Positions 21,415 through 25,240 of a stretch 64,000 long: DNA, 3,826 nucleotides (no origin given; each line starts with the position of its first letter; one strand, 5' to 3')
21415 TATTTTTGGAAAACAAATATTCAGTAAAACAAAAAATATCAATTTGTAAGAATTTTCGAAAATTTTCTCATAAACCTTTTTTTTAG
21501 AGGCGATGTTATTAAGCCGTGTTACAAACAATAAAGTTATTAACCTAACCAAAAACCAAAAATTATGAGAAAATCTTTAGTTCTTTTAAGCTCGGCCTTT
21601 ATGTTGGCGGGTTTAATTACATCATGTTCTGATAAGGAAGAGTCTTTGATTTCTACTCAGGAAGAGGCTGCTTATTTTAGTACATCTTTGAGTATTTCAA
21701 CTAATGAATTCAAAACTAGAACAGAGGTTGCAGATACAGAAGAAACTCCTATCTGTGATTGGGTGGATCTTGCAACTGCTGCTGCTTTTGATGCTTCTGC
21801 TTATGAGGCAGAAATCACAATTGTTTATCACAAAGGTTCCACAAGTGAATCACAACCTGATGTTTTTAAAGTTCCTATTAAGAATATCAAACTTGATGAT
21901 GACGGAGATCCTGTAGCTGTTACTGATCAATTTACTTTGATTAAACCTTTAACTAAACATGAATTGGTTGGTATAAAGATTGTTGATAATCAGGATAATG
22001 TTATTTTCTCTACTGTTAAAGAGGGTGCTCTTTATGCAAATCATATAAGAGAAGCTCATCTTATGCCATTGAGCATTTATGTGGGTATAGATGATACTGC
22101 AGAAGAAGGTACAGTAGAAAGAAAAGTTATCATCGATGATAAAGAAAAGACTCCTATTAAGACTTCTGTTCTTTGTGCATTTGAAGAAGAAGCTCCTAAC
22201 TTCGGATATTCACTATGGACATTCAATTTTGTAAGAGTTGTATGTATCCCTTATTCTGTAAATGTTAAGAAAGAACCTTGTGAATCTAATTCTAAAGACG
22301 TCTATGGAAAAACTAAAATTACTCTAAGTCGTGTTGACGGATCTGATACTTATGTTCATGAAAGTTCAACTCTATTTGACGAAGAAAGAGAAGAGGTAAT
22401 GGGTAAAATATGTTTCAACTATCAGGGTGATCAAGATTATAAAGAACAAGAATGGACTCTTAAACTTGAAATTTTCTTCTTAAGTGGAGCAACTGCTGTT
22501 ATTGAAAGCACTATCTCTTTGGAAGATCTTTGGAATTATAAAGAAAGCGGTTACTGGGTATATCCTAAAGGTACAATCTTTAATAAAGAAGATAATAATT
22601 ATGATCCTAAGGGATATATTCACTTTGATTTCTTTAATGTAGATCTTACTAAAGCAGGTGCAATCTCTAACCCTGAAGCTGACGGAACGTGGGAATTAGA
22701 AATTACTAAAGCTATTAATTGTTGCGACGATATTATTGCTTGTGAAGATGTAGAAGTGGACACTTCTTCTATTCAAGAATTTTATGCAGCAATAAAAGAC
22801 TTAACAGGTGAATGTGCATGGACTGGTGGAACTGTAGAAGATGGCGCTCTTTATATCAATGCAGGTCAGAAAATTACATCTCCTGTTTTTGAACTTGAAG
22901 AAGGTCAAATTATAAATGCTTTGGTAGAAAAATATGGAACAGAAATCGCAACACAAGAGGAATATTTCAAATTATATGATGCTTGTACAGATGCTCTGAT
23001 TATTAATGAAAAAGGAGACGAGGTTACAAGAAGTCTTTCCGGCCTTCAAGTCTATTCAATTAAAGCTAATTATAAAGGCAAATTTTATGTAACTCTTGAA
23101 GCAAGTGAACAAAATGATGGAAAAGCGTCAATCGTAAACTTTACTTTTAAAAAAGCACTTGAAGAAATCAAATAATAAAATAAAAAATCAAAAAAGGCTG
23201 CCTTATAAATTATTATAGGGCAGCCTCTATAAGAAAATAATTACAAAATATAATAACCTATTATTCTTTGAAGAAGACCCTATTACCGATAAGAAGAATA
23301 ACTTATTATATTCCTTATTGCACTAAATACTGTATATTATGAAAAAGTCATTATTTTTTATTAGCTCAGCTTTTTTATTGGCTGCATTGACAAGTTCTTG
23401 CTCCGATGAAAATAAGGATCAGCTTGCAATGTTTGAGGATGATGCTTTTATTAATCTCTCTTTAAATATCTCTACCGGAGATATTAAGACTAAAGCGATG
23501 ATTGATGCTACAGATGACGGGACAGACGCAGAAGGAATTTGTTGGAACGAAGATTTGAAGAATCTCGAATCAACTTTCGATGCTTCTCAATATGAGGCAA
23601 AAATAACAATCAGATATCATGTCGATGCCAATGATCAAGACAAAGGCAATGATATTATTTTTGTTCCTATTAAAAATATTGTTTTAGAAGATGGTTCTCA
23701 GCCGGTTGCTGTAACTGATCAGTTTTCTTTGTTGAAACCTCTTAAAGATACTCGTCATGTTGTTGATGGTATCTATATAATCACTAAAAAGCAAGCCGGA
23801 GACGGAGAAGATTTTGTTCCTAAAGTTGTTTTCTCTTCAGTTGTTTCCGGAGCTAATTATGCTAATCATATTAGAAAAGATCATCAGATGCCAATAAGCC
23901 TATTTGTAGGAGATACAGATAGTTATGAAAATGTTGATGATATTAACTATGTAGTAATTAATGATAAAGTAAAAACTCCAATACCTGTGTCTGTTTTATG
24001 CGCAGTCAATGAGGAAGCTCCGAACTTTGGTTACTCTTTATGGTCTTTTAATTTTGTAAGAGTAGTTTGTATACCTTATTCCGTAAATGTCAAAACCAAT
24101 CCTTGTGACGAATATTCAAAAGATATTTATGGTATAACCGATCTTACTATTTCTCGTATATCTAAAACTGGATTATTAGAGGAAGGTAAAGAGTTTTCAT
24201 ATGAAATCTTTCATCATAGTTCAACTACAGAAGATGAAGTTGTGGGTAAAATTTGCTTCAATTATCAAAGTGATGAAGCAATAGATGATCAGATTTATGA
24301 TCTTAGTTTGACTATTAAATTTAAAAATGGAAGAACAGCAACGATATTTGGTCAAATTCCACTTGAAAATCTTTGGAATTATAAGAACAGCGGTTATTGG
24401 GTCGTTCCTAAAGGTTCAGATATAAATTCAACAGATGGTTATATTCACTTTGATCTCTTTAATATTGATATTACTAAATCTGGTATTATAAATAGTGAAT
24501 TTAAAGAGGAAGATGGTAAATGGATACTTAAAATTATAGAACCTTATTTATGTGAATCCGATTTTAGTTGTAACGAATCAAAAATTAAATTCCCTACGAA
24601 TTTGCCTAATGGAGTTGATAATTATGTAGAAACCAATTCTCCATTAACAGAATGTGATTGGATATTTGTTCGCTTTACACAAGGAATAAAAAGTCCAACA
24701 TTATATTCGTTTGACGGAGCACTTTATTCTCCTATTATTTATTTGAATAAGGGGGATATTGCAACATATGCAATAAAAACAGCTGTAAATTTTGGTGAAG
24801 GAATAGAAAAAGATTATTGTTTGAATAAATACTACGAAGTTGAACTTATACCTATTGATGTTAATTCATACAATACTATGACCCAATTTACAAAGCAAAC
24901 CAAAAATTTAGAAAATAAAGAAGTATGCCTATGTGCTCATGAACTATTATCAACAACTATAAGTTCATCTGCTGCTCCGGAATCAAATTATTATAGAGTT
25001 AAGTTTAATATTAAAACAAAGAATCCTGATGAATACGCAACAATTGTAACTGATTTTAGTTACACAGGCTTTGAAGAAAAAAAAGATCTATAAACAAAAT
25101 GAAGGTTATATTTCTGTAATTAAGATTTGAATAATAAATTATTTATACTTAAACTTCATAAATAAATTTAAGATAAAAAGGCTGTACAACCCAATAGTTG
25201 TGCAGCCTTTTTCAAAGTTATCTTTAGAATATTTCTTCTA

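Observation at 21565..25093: Tandem paralogous lipoproteins: conserved ~380-aa scaffold with swapped, Cys-rich C-terminal heads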

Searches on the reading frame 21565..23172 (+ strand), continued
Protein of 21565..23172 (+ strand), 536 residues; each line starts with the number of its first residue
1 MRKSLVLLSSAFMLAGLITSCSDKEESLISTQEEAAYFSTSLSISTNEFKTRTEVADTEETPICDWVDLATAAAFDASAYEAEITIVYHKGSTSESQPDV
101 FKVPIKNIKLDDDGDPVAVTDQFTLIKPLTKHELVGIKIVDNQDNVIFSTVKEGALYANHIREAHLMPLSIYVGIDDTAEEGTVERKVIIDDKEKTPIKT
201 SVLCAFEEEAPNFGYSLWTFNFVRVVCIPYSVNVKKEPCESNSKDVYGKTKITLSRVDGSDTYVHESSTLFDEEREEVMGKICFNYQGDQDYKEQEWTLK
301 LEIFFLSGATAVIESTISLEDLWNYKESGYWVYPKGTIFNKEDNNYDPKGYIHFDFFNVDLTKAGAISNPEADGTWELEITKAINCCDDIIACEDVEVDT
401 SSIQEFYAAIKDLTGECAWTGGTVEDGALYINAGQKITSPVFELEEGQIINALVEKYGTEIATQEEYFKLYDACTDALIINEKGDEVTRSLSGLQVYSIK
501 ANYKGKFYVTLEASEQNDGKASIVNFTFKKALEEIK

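Call 84: find_encoding_contigs(protein=P0027, flank=8000, max_places=1)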
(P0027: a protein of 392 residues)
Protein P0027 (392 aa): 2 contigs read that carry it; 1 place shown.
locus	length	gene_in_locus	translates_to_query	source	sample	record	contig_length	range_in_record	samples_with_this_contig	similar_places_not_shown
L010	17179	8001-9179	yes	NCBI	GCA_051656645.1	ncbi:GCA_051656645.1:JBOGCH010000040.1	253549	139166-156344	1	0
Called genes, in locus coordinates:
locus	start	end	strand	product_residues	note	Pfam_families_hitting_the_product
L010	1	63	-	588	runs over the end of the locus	PF13149:Mfa_like_1, PF03781:FGE-sulfatase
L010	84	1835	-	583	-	PF13149:Mfa_like_1, PF03781:FGE-sulfatase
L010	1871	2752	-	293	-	PF13149:Mfa_like_1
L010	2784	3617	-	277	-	-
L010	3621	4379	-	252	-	PF12099:DUF3575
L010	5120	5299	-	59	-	PF14056:DUF4250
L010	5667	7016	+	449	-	PF01554:MatE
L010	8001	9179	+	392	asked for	-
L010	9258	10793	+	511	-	-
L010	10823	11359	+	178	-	PF07610:DUF1573, PF22544:HYDIN_VesB_CFA65-like_Ig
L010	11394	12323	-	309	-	PF23023:Anti-Pycsar_Apyc1, PF13691:Lactamase_B_4 (weak), PF00753:Lactamase_B (weak), PF12706:Lactamase_B_2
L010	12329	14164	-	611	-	PF21710:Spt6_S1 (faint), PF00575:S1, PF23459:S1_RRP5 (faint), PF00575:S1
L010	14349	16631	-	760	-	PF00390:malic, PF03949:Malic_M, PF01515:PTA_PTB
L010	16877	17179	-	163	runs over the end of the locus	-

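Call 85: find_encoding_contigs(protein=P0028, flank=8000, max_places=1)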
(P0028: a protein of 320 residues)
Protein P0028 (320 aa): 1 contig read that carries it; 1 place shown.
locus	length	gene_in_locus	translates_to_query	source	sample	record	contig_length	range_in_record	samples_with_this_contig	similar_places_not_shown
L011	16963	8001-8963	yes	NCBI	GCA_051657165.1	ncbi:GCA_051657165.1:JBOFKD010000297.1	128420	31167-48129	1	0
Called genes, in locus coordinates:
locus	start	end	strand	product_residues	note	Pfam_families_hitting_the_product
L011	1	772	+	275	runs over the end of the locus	PF08543:Phos_pyr_kin, PF00294:PfkB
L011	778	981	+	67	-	PF02597:ThiS (weak)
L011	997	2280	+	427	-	PF02581:TMP-TENI, PF00977:His_biosynth (faint), PF02581:TMP-TENI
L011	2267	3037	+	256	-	PF05690:ThiG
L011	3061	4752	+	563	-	PF13667:ThiC-associated, PF01964:ThiC_Rad_SAM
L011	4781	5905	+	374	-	PF04055:Radical_SAM, PF06968:BATS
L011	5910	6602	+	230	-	PF00899:ThiF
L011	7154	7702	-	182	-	-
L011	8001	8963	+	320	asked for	-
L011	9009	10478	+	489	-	-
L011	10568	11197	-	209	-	PF14771:DUF4476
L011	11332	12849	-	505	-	-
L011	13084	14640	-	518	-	-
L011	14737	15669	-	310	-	-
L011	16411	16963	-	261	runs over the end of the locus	PF08239:SH3_3 (weak), PF18348:SH3_16, PF00877:NLPC_P60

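Call 86: find_encoding_contigs(protein=P0045, flank=8000, max_places=1)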
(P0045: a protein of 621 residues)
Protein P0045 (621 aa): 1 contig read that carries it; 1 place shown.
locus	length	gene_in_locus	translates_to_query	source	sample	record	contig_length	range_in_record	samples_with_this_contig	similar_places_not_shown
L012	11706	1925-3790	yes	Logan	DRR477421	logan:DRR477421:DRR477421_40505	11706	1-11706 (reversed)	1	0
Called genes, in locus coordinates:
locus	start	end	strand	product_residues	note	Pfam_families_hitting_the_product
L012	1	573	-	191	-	?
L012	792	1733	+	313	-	PF04055:Radical_SAM, PF06968:BATS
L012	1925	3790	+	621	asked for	PF16130:DUF4842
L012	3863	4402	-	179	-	PF01966:HD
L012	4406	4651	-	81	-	PF12637:TSCPD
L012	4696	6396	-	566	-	PF06826:Asp-Al_Ex, PF02080:TrkA_C (faint), PF06826:Asp-Al_Ex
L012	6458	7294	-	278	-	PF00165:HTH_AraC (faint), PF12833:HTH_18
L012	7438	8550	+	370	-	PF25917:BSH_RND, PF25973:BSH_CzcB (faint), PF25885:HH_EMRA, PF25893:HH_CzcB (weak), PF25944:Beta-barrel_RND, PF25989:YknX_C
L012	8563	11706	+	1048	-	?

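Call 87: find_encoding_contigs(protein=P0053, flank=8000, max_places=1)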
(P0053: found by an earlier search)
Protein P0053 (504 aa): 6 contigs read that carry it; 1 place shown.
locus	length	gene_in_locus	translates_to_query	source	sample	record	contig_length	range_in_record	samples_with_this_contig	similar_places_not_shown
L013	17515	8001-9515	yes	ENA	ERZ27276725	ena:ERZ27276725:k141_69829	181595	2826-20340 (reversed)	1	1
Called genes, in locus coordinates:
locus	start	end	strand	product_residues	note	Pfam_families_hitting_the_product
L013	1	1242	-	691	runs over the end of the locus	PF13567:DUF4131, PF03772:Competence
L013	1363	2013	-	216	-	PF00834:Ribul_P_3_epim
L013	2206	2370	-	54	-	-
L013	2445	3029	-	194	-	PF04542:Sigma70_r2, PF08281:Sigma70_r4_2, PF04545:Sigma70_r4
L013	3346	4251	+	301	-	-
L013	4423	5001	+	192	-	PF00440:TetR_N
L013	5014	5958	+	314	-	PF08545:ACP_syn_III, PF08541:ACP_syn_III_C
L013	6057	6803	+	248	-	PF00106:adh_short, PF08659:KR, PF13561:adh_short_C2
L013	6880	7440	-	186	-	-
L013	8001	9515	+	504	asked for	-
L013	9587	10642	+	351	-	-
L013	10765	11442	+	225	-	PF00849:PseudoU_synth_2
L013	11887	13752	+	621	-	-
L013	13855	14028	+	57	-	-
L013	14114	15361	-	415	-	PF00675:Peptidase_M16, PF05193:Peptidase_M16_C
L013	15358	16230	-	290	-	PF00160:Pro_isomerase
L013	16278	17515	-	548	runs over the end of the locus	PF00365:PFK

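Call 95: fold_search(model_id=the predicted structure, library=viral)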
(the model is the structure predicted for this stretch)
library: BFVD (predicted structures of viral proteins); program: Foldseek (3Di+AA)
matches with E <= 10: 933; with E <= 0.001: 21
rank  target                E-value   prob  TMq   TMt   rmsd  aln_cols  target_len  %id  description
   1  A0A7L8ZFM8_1          1.3e-06  0.92  0.13  0.08  33.6       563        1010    9  (no name in the UniProt tables at hand)
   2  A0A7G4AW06            1.6e-06  0.89  0.12  0.06  34.7       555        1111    9  Minor tail protein [Streptomyces phage Coruscant]
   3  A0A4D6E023            3.8e-06  0.94  0.14  0.08  26.5       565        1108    7  (no name in the UniProt tables at hand)
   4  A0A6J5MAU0            1.2e-05  0.80  0.15  0.09  29.1       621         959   10  Uncharacterized protein [uncultured Caudovirales phage]
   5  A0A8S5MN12            7.3e-05  0.69  0.15  0.07  22.8       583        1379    8  Uncharacterized protein [Siphoviridae sp. ct89Z21]
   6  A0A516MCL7            8.6e-05  0.57  0.14  0.09  27.7       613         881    8  (no name in the UniProt tables at hand)
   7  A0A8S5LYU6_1          1.1e-04  0.84  0.16  0.09  25.0       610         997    9  DUF1566 domain-containing protein [Siphoviridae sp. ctkcl3]
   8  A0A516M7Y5            1.1e-04  0.44  0.13  0.06  27.0       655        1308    9  (no name in the UniProt tables at hand)
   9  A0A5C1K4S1            1.4e-04  0.60  0.14  0.11  32.9       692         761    8  (no name in the UniProt tables at hand)
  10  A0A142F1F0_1          2.7e-04  0.69  0.17  0.13  46.0       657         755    8  Putative tail fiber protein [Bacillus phage Shbh1]
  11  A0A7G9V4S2            4.4e-04  0.94  0.18  0.14  21.5       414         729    9  (no name in the UniProt tables at hand)
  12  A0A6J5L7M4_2          4.7e-04  0.85  0.17  0.09  22.8       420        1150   12  Tip attachment protein J [uncultured Caudovirales phage]
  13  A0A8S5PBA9            4.7e-04  0.28  0.09  0.08  32.9       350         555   10  S-layer associated multidomain endoglucanase 16 carbohydrate binding module-2.9A [Siphoviridae sp. ctYtb10]
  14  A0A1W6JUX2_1          5.2e-04  0.11  0.08  0.06  42.5       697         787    7  Uncharacterized protein [Vibrio phage pVco-5]
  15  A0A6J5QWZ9            6.5e-04  0.84  0.16  0.16  27.6       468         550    9  Uncharacterized protein [uncultured Caudovirales phage]
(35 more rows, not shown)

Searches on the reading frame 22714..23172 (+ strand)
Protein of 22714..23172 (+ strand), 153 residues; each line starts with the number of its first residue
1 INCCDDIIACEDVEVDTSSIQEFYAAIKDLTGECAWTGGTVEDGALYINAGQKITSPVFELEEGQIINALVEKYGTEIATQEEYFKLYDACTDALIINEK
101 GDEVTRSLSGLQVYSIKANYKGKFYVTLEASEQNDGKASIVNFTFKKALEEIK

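Call 77: find_homologous_proteins(query=A3, max_evalue=0.01)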
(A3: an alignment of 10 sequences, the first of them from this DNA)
Query A3 (10 sequences): 1353 candidates shared short words with the query, none scored E <= 0.01.

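Call 78: search_protein_families(library=pfam, alignment_id=A3, max_evalue=5)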
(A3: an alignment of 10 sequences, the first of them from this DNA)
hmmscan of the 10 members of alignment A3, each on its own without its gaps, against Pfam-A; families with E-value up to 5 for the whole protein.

A. member 1, seq(153 aa): 1 family
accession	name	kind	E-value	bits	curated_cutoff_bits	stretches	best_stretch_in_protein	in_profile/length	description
PF10666.15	Phage_TAC_8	-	0.006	17.2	33.7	1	58-123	67-134/140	Phage tail assembly chaperone protein Gp14 ()A118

B. families by the number of members that match (of 10 scanned): 5 families
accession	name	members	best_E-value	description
PF10666.15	Phage_TAC_8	1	0.006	Phage tail assembly chaperone protein Gp14 ()A118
PF22426.2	SMMA_N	1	0.033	Maltogenic amylase, N-terminal domain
PF14054.11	DUF4249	1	0.033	Domain of unknown function (DUF4249)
PF16346.12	GH32_BT1760-like_C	1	0.18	GH32, BT1760-like, C-terminal domain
PF00806.25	PUF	1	0.18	Pumilio-family RNA binding repeat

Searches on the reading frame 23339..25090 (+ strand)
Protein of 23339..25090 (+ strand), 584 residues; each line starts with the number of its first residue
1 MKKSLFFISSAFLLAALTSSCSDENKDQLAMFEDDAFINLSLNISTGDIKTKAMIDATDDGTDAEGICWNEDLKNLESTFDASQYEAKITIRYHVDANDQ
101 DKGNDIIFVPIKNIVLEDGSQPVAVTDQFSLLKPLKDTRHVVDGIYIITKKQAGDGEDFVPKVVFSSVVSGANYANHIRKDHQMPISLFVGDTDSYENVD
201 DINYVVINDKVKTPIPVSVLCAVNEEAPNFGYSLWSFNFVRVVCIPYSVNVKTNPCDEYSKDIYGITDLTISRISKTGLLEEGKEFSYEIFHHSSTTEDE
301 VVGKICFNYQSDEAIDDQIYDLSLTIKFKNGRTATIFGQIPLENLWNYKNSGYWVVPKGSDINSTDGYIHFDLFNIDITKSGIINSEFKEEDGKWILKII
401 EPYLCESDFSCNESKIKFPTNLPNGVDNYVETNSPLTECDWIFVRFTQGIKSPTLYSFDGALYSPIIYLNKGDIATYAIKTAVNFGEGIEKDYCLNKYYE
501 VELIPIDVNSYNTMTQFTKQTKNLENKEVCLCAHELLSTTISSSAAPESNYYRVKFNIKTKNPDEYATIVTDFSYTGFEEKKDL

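Call 4: search_protein_families(library=pfam, proteins=[window:23339-25090:+], max_evalue=1)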
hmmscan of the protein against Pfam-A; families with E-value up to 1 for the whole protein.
window:23339-25090:+ (584 aa): 1 family
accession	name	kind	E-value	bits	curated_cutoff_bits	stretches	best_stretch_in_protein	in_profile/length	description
PF08139.17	LPAM_1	-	0.12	13.4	20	1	1-16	1-16/18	Prokaryotic membrane lipoprotein lipid attachment site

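Call 5: search_protein_families(library=ncbifam, proteins=[window:23339-25090:+], max_evalue=1)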
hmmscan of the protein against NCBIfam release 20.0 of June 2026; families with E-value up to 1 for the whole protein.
window:23339-25090:+ (584 aa): 0 families

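Call 8: search_solved_structures(query=window:23339-25090:+, max_evalue=10)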
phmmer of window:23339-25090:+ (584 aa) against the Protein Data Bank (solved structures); distinct sequences matched with E-value up to 10: 3.
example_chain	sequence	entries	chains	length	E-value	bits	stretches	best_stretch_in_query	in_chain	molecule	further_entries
1ew4_A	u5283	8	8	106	0.15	13.8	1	308-375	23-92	CYAY PROTEIN | Protein cyaY | Iron-sulfur cluster assembly protein CyaY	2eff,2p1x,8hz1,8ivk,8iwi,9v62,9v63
8fk2_A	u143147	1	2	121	0.16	13.7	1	112-202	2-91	Putative response regulator CovR VicR-like protein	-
1soy_A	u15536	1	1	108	0.16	13.7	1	308-375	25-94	CyaY protein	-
